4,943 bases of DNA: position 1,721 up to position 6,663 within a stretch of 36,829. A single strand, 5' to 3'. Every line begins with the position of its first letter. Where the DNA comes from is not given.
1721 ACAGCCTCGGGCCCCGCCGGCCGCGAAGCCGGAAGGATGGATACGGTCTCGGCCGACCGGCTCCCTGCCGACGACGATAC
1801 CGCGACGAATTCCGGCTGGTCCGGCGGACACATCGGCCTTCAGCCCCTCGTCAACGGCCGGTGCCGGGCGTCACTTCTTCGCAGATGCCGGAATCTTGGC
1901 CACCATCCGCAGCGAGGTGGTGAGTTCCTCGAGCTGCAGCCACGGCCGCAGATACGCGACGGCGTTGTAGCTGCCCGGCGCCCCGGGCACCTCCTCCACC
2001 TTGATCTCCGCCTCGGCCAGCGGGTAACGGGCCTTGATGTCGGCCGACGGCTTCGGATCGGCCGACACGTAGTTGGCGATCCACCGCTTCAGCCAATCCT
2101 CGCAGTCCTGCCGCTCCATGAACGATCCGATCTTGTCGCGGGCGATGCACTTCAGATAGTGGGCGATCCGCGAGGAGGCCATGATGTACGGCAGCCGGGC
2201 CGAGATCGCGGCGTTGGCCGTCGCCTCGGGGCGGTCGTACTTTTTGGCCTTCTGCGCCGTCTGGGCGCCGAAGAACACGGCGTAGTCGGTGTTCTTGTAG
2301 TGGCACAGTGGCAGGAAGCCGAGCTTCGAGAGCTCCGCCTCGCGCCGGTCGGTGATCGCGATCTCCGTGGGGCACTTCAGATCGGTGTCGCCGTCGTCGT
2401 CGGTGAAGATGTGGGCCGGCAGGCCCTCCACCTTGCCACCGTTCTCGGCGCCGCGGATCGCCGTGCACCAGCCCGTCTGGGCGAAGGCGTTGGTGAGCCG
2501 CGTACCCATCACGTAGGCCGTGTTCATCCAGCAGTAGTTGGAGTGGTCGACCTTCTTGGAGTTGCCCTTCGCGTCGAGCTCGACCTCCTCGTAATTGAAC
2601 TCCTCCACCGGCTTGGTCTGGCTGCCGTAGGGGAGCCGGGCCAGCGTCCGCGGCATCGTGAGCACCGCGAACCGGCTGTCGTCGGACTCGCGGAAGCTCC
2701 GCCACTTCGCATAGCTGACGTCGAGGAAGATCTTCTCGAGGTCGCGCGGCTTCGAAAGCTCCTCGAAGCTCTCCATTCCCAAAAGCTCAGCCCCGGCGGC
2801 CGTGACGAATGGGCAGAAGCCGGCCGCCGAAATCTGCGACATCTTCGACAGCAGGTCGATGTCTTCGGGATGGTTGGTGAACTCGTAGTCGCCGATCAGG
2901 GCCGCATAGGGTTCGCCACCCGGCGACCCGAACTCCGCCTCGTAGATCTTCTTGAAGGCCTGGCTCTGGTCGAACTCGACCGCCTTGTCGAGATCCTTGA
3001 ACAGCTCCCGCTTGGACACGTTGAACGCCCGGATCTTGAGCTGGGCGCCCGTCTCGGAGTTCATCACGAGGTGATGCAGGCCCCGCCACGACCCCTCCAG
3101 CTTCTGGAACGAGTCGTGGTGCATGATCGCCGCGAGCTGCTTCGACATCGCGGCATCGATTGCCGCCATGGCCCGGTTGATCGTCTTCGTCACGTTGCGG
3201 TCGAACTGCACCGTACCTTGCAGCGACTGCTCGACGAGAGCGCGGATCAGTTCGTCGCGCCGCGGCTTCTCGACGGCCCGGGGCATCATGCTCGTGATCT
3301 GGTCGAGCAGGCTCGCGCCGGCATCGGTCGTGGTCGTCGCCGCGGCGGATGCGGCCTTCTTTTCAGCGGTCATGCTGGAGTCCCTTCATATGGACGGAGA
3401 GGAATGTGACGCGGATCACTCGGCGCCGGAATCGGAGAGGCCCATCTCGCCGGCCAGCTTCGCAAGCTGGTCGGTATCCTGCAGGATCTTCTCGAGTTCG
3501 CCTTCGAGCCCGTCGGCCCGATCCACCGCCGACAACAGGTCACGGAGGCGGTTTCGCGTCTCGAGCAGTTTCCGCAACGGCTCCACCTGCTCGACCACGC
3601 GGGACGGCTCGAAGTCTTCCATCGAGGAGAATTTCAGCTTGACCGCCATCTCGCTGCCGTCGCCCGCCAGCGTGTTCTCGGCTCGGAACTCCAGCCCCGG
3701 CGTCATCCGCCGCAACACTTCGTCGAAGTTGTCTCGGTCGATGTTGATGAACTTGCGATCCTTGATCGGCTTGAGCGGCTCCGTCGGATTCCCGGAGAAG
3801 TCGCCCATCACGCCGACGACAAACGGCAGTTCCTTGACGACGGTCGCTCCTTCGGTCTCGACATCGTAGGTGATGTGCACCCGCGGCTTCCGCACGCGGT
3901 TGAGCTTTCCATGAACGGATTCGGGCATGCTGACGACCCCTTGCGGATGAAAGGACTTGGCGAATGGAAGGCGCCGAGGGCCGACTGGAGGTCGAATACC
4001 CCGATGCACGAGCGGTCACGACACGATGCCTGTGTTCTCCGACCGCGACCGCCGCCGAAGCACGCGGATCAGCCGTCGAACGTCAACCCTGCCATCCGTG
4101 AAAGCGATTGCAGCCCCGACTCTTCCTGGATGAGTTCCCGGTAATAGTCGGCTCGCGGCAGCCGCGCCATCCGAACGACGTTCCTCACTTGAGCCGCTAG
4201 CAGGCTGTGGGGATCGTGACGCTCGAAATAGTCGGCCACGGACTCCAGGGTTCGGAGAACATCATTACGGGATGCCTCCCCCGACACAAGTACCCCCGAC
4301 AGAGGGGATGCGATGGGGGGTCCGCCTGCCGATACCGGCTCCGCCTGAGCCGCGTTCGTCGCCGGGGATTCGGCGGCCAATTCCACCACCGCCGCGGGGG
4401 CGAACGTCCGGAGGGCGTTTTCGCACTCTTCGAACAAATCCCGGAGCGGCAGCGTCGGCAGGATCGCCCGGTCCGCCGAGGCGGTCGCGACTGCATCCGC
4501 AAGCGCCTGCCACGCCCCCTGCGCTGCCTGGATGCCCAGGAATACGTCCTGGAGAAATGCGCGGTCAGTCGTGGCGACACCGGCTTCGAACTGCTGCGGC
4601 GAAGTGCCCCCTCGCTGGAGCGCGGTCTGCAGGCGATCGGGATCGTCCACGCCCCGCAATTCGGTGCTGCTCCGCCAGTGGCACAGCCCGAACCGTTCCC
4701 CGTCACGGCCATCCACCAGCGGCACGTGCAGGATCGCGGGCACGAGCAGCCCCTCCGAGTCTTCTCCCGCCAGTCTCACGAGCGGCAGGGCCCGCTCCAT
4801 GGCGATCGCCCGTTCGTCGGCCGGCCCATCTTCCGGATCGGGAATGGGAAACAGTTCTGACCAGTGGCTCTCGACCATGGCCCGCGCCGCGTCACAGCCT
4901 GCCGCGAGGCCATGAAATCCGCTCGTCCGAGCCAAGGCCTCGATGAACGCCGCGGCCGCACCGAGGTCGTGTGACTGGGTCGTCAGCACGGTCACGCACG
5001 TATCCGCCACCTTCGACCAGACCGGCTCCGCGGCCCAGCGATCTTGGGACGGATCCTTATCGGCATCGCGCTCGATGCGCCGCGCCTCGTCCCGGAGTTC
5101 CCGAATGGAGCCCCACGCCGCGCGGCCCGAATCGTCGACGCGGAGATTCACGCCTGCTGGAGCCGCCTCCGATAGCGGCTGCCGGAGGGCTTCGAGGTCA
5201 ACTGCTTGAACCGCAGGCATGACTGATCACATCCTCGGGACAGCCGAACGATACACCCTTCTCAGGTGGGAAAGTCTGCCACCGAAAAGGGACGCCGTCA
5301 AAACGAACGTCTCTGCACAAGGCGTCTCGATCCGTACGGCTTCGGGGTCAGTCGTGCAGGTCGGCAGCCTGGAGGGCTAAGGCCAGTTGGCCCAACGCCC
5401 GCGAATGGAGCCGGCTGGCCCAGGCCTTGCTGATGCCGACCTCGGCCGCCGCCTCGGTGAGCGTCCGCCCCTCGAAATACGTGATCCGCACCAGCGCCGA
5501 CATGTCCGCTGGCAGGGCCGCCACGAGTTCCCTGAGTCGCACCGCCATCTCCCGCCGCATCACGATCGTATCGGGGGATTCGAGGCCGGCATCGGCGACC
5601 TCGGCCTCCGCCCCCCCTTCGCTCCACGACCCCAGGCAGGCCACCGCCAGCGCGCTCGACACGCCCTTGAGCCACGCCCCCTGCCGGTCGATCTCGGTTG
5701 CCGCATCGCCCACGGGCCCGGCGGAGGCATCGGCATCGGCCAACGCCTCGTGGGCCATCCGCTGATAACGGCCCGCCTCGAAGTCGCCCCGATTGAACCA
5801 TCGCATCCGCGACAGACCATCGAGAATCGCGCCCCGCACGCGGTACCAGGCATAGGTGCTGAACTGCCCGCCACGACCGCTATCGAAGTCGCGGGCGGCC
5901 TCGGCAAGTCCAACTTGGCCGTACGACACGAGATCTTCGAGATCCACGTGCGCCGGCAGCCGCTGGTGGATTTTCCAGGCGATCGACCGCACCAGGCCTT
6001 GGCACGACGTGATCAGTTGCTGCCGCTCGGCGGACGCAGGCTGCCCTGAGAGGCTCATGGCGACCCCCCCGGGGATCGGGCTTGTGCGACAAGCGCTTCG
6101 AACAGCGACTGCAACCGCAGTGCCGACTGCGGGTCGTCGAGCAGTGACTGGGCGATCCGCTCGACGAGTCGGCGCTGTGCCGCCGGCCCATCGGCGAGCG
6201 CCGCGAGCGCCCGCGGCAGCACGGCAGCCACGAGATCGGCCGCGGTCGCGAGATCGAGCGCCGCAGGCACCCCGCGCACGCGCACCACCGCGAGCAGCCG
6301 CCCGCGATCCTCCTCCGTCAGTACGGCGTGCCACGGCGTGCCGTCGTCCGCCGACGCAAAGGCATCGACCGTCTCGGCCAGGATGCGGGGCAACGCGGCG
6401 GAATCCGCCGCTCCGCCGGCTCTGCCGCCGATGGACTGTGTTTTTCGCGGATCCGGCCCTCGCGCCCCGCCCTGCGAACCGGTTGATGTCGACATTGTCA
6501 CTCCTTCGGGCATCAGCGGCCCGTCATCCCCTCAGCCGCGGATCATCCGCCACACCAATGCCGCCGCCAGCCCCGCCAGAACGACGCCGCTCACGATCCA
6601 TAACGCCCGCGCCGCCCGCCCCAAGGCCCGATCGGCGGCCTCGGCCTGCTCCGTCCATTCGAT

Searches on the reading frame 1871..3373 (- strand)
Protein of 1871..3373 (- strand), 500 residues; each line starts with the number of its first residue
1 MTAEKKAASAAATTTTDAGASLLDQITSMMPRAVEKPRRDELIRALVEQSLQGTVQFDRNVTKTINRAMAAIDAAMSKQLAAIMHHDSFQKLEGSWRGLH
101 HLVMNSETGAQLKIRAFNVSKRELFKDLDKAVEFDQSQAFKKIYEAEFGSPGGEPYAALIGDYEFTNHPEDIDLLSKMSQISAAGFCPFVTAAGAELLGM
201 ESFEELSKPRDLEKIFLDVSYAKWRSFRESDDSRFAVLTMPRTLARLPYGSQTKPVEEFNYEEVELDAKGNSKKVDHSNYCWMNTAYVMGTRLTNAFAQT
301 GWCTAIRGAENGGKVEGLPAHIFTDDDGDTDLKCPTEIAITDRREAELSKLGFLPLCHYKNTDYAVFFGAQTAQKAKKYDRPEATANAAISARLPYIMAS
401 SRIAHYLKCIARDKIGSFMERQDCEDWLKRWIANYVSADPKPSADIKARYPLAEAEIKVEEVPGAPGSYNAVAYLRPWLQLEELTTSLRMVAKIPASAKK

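Call 6: search_protein_families(library=pfam, proteins=[window:1871-3373:-], max_evalue=0.01)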
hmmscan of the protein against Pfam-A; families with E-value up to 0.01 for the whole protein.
window:1871-3373:- (500 aa): 2 families
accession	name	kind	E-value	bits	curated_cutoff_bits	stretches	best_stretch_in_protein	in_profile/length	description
PF05943.17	VipB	-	8.2e-133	442.5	27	1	67-374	2-301/301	EvpB/VC_A0108, tail sheath N-terminal domain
PF18945.5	VipB_2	-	1.3e-45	154.6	27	1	383-494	1-112/112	EvpB/VC_A0108, tail sheath gpW/gp25-like domain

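Call 56: search_dna_similar(query=window:1871-3373:-, collection=plasmids, mode=protein, max_rows=12, rows=spread)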
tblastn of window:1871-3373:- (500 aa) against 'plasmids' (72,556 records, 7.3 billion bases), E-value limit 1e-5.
Records with a match: 583; places in all: 704; records where one place covers at least 80% of the query: 577.
Best place of each record, by identity: 60-80% 53; <60% 530.
By first word of the organism name: Ralstonia 126; Rhizobium 94; Escherichia 79; Campylobacter 38; Cronobacter 21; Leisingera 18; Vibrio 15; Pantoea 15; Burkholderia 14; Enterobacter 13; and 56 more.
By predicted mobility (MOB-suite, as given by PLSDB): non-mobilizable 281; conjugative 164; mobilizable 138.
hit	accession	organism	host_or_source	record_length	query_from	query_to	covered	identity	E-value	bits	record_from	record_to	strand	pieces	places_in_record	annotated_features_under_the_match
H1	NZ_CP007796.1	Azospirillum argentinense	Triticum aestivum L.,Root,wheat ...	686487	21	495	95%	70.1%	0e+0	727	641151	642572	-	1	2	tssC: type VI secretion system contractile sheath large subunit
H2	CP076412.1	Ralstonia wenshanensis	soil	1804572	21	498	96%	53.9%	5e-160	510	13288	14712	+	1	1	tssC: type VI secretion system contractile sheath large subunit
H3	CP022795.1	Ralstonia solanacearum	Solanum tuberosum,single cell,Potato ...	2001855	21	495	95%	52.6%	4e-161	513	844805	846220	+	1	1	type VI secretion system contractile sheath large subunit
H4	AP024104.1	Ralstonia solanacearum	-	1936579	21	495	95%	52.4%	1e-160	511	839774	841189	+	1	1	hypothetical protein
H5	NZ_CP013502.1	Rhizobium esperanzae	Phaseolus vulgaris,Whole ...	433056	43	499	91%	53.9%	1e-159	508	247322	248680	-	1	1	tssC: type VI secretion system contractile sheath large subunit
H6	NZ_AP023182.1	Paraburkholderia sp. PGU19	Physopelta gutta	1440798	21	495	95%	50.0%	1e-152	489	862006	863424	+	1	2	record has no annotation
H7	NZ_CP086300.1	Burkholderia ambifaria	cell culture,agricultural soil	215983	36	497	92%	48.3%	2e-138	447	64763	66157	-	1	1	tssC: type VI secretion system contractile sheath large subunit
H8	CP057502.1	Escherichia coli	culture,Pooled sheep faecal samples ...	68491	35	498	93%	47.2%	9e-145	466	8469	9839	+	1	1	tssC: type VI secretion system contractile sheath large subunit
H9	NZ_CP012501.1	Escherichia coli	Homo sapiens,bagged lettuce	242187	35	498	93%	46.1%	6e-142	457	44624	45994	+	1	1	tssC: type VI secretion system contractile sheath large subunit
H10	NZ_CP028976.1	Cronobacter sakazakii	Homo sapiens,Brain abscess fluid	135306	43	495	91%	39.0%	4e-108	360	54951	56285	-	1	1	tssC: type VI secretion system contractile sheath large subunit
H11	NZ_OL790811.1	Proteus mirabilis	-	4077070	65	494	86%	37.6%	4e-95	323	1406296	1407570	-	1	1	none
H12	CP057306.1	Escherichia coli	culture,Pooled pig faecal samples ...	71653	447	498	10%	57.7%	2e-9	68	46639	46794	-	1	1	none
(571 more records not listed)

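Call 57: get_annotated_region(hit=H1, flank=20000)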
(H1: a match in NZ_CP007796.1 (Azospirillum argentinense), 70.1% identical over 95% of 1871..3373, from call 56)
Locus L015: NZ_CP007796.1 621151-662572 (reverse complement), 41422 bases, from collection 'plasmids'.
description: Azospirillum argentinense strain Az39 plasmid AbAZ39_p3, complete sequence
organism: Azospirillum argentinense (NCBI taxid 2970906)
taxonomy: Bacteria; Pseudomonadota; Alphaproteobacteria; Rhodospirillales; Azospirillaceae; Azospirillum; Azospirillum argentinense
host: -; source: Triticum aestivum L.,Root,wheat rhizosphere; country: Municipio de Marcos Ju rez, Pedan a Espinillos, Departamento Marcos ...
typing (MOB-suite, as given by PLSDB): non-mobilizable
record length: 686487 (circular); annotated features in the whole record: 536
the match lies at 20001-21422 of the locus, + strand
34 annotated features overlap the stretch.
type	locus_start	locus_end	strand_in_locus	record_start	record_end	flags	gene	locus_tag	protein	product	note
CDS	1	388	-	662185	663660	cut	xylB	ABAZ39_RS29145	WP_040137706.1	xylulokinase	GO:0042732 - D-xylose metabolic process [Evidence IEA]; GO:0005997 - xylulose metabolic process [Evidence IEA]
CDS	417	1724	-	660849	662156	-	xylA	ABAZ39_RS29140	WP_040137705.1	xylose isomerase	GO:0042732 - D-xylose metabolic process [Evidence IEA]; GO:0006098 - pentose-phosphate shunt [Evidence IEA]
CDS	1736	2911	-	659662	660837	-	-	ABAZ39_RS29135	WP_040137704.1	Gfo/Idh/MocA family oxidoreductase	-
CDS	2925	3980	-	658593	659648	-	-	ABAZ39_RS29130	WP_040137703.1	sugar phosphate isomerase/epimerase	-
CDS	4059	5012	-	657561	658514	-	-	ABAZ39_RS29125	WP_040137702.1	substrate-binding domain-containing protein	-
CDS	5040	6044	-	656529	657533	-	-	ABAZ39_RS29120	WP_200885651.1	ABC transporter permease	GO:0008643 - carbohydrate transport [Evidence IEA]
CDS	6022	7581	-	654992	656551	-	-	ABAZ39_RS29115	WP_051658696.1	sugar ABC transporter ATP-binding protein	-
CDS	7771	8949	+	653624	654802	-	-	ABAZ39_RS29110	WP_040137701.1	ROK family transcriptional regulator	GO:0006355 - regulation of DNA-templated transcription [Evidence IEA]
CDS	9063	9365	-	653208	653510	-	-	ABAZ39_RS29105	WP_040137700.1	PAAR domain-containing protein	-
CDS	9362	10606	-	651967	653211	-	tagF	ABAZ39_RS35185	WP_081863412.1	type VI secretion system-associated protein TagF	-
CDS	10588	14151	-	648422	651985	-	tssM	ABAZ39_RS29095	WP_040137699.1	type VI secretion system membrane subunit TssM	GO:0033103 - protein secretion by the type VI secretion system [Evidence IEA]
CDS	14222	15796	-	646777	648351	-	icmH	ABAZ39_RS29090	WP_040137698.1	type IVB secretion system protein IcmH/DotU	-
CDS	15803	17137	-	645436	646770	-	tssK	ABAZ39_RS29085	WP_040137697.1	type VI secretion system baseplate subunit TssK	GO:0033103 - protein secretion by the type VI secretion system [Evidence IEA]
CDS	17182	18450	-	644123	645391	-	tagH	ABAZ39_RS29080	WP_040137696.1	type VI secretion system-associated FHA domain protein TagH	GO:0033103 - protein secretion by the type VI secretion system [Evidence IEA]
CDS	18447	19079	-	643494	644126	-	-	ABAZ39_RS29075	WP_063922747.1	hypothetical protein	-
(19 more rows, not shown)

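Call 59: get_annotated_region(hit=H5, flank=20000)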
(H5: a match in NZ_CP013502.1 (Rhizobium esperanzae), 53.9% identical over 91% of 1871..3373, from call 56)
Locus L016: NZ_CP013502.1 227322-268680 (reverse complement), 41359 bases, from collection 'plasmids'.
description: Rhizobium esperanzae strain N561 plasmid pRspN561b, complete sequence
organism: Rhizobium esperanzae (NCBI taxid 1967781)
taxonomy: Bacteria; Pseudomonadota; Alphaproteobacteria; Hyphomicrobiales; Rhizobiaceae; Rhizobium; Rhizobium esperanzae
host: -; source: Phaseolus vulgaris,Whole organism,Legume-root nodule,legume-root nodule; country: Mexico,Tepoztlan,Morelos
typing (MOB-suite, as given by PLSDB): conjugative; replicon rep_cluster_101,rep_cluster_287; relaxase MOBQ; mating-pair formation MPF_T
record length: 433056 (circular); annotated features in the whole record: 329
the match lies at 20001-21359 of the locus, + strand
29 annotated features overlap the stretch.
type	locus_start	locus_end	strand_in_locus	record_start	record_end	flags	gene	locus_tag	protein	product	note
CDS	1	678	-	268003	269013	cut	-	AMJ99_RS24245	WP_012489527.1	LysR substrate-binding domain-containing protein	-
CDS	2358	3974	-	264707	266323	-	-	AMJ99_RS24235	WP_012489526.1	hypothetical protein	-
CDS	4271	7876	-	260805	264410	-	tssM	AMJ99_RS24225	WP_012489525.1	type VI secretion system membrane subunit TssM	GO:0033103 - protein secretion by the type VI secretion system [Evidence IEA]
CDS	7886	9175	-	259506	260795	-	icmH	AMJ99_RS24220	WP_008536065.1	type IVB secretion system protein IcmH/DotU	-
CDS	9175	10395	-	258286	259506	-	-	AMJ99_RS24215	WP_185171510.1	type VI secretion system-associated FHA domain protein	-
CDS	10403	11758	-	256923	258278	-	tssK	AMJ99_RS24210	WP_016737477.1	type VI secretion system baseplate subunit TssK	GO:0033103 - protein secretion by the type VI secretion system [Evidence IEA]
CDS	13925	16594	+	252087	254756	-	-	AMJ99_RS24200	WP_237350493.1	hypothetical protein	-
CDS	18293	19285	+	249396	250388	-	tssA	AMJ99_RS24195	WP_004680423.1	type VI secretion system protein TssA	-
CDS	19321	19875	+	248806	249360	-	tssB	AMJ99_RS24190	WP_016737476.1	type VI secretion system contractile sheath small subunit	GO:0033103 - protein secretion by the type VI secretion system [Evidence IEA]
CDS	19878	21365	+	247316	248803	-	tssC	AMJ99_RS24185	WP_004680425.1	type VI secretion system contractile sheath large subunit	GO:0033103 - protein secretion by the type VI secretion system [Evidence IEA]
CDS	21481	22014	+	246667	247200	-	-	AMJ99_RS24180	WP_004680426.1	type VI secretion system tube protein Hcp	-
CDS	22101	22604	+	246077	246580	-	tssE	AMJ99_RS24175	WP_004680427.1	type VI secretion system baseplate subunit TssE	GO:0033103 - protein secretion by the type VI secretion system [Evidence IEA]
CDS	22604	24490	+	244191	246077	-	tssF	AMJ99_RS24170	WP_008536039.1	type VI secretion system baseplate subunit TssF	GO:0033103 - protein secretion by the type VI secretion system [Evidence IEA]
CDS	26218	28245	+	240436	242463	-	tssI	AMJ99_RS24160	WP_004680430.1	type VI secretion system tip protein TssI/VgrG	GO:0033103 - protein secretion by the type VI secretion system [Evidence IEA]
CDS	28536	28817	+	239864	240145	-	-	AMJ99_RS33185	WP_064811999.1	hypothetical protein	-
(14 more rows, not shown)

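Call 88: search_protein_families(library=pfam, proteins=[L015:36465-38561:+, L015:18447-19079:-, L015:14222-15796:-], max_evalue=0.01)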
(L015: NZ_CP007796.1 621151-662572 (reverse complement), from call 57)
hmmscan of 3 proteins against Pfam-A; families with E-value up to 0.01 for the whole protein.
L015:36465-38561:+ (698 aa): 4 families
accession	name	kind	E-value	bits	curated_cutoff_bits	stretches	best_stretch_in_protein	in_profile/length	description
PF02493.26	MORN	-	1e-20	72.7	22.5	2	567-588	1-22/23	MORN repeat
PF00656.27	Peptidase_C14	-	2e-13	51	21.4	1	5-228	1-229/233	Caspase domain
PF06347.19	SH3_4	-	1.5e-11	44.3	24.1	2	292-342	7-54/56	Bacterial SH3 domain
PF08239.17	SH3_3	-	2e-10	41.1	27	1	292-342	5-53/54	Bacterial SH3 domain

L015:18447-19079:- (210 aa): 1 family
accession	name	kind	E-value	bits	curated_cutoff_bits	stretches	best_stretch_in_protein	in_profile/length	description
PF22011.2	DUF6931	-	1e-51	175.3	27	1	40-185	1-145/145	Family of unknown function (DUF6931)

L015:14222-15796:- (524 aa): 2 families
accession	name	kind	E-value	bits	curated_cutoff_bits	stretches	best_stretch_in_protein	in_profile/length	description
PF09850.14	DotU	-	5.8e-68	229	27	1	110-312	1-204/205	Type VI secretion system protein DotU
PF00691.25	OmpA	-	2.5e-14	53.8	27.2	1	409-507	1-98/98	OmpA family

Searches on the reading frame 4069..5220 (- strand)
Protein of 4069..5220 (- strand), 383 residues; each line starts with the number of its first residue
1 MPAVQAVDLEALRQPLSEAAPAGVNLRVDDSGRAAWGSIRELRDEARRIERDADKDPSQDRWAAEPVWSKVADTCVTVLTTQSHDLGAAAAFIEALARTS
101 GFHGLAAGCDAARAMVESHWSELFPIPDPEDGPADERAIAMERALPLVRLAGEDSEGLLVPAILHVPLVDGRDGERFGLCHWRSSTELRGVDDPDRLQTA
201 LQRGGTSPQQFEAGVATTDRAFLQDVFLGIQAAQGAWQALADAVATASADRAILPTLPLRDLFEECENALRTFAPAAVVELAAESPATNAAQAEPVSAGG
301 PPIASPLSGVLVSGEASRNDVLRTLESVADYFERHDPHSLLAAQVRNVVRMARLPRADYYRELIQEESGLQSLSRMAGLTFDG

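Call 6: search_protein_families(library=pfam, proteins=[window:4069-5220:-], max_evalue=0.01)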
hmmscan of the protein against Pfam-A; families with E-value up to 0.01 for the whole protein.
window:4069-5220:- (383 aa): 1 family
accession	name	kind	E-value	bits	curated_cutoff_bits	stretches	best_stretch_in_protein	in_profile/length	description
PF06812.17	ImpA_N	-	2.1e-21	76.7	26.9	1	14-140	2-113/119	ImpA, N-terminal, type VI secretion system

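Call 21: search_protein_families(library=ncbifam, proteins=[window:4069-5220:-], max_evalue=1)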
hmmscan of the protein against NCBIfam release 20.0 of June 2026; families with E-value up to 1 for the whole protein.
window:4069-5220:- (383 aa): 2 families
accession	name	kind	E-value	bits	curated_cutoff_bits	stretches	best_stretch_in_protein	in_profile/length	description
TIGR03363.1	VI_chp_8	equivalog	1e-51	176.6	160.85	1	8-378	2-353/353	type VI secretion system protein TssA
TIGR03362.1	VI_chp_7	equivalog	7.8e-10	38.4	230.1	2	68-125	45-102/476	type VI secretion system protein TssA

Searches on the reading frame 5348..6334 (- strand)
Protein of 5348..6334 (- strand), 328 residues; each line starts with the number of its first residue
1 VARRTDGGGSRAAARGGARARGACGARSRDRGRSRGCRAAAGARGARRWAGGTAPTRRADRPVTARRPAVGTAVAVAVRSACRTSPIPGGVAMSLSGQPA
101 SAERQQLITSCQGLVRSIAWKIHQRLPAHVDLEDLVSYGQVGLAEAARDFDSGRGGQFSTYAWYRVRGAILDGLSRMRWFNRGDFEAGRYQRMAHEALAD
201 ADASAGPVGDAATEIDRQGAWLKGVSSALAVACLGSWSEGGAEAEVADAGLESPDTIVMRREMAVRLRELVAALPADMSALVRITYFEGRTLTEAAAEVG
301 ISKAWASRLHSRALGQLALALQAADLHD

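Call 6: search_protein_families(library=pfam, proteins=[window:5348-6334:-], max_evalue=0.01)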
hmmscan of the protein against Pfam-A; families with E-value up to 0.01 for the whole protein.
window:5348-6334:- (328 aa): 3 families
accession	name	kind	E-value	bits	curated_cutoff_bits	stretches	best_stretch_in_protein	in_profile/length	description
PF04542.20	Sigma70_r2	-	2.7e-12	46.7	24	1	107-179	1-70/71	Sigma-70 region 2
PF04545.22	Sigma70_r4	-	5.8e-07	29.4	24.1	1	272-317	3-48/50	Sigma-70, region 4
PF08281.18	Sigma70_r4_2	-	0.0011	19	25.7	1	266-316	3-53/54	Sigma-70, region 4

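Call 21: search_protein_families(library=ncbifam, proteins=[window:5348-6334:-], max_evalue=1)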
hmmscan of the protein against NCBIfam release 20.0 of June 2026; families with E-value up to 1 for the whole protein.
window:5348-6334:- (328 aa): 60 families (the best 25 are shown)
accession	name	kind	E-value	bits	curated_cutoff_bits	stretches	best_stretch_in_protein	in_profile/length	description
TIGR02479.1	FliA_WhiG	subfamily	1.1e-28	100.5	189.6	1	108-321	2-223/224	FliA/WhiG family RNA polymerase sigma factor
NF005413.0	PRK06986.1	subfamily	3.7e-25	89.2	201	1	100-323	11-238/241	RNA polymerase sigma factor FliA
TIGR02937.1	sigma70-ECF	superfamily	1.8e-24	86.3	42.9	1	103-320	2-164/165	sigma-70 family RNA polymerase sigma factor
NF005809.0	PRK07670.1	equivalog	3.8e-24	85.6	326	2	105-183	26-104/255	FliA/WhiG family RNA polymerase sigma factor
NF004935.0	PRK06288.1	equivalog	2.4e-23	83.1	343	1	104-322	35-263/270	RNA polymerase sigma factor WhiG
NF004572.0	PRK05911.1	equivalog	3.9e-17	62.5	378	1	103-322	24-254/257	RNA polymerase sigma factor sigma-28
TIGR02980.1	SigBFG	subfamily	1.7e-16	60.6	234.35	2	102-169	3-67/227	SigB/SigF/SigG family RNA polymerase sigma factor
NF005644.0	PRK07408.1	subfamily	1.3e-13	51.2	261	2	99-171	24-94/258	RNA polymerase sigma factor SigF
NF005514.0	PRK07122.1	subfamily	6.9e-12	45.1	372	2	101-169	39-104/264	RNA polymerase sigma factor SigF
NF006071.0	PRK08215.1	equivalog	2.2e-11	43.9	372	2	265-318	201-254/258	RNA polymerase sporulation sigma factor SigG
NF005693.0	PRK07500.1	equivalog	5.7e-11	42.1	315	1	102-175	40-110/289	RNA polymerase factor sigma-32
TIGR02997.1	Sig70-cyanoRpoD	subfamily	1.7e-10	40.7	384.5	1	103-170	75-139/298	RNA polymerase sigma factor, RpoD/SigA family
TIGR02850.1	spore_sigG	equivalog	4.8e-10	39.3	457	2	267-317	200-250/254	RNA polymerase sporulation sigma factor SigG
TIGR02393.1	RpoD_Cterm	equivalog_domain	5.6e-10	39.2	354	1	104-171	2-66/238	RNA polymerase sigma factor RpoD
TIGR02885.1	spore_sigF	equivalog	8.5e-10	38.8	321.45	2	101-168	10-74/231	RNA polymerase sporulation sigma factor SigF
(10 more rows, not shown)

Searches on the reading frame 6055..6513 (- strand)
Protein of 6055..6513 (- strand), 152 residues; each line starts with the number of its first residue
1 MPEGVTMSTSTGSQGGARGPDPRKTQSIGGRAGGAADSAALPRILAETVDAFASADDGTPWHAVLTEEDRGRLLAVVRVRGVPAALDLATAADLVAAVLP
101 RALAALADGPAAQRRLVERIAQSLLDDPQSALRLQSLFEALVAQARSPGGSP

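Call 6: search_protein_families(library=pfam, proteins=[window:6055-6513:-], max_evalue=0.01)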
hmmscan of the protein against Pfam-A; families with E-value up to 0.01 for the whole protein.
window:6055-6513:- (152 aa): 0 families

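Call 21: search_protein_families(library=ncbifam, proteins=[window:6055-6513:-], max_evalue=1)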
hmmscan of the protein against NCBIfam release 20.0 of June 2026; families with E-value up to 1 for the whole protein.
window:6055-6513:- (152 aa): 0 families

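Call 51: search_protein_families(library=pfam, proteins=[window:6055-6513:-], max_evalue=10)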
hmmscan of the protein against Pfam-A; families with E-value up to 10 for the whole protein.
window:6055-6513:- (152 aa): 1 family
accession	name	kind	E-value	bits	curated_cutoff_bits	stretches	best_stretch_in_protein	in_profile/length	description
PF05069.18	Phage_tail_S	-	0.16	12.3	24.3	1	100-135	7-42/148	Phage virion morphogenesis family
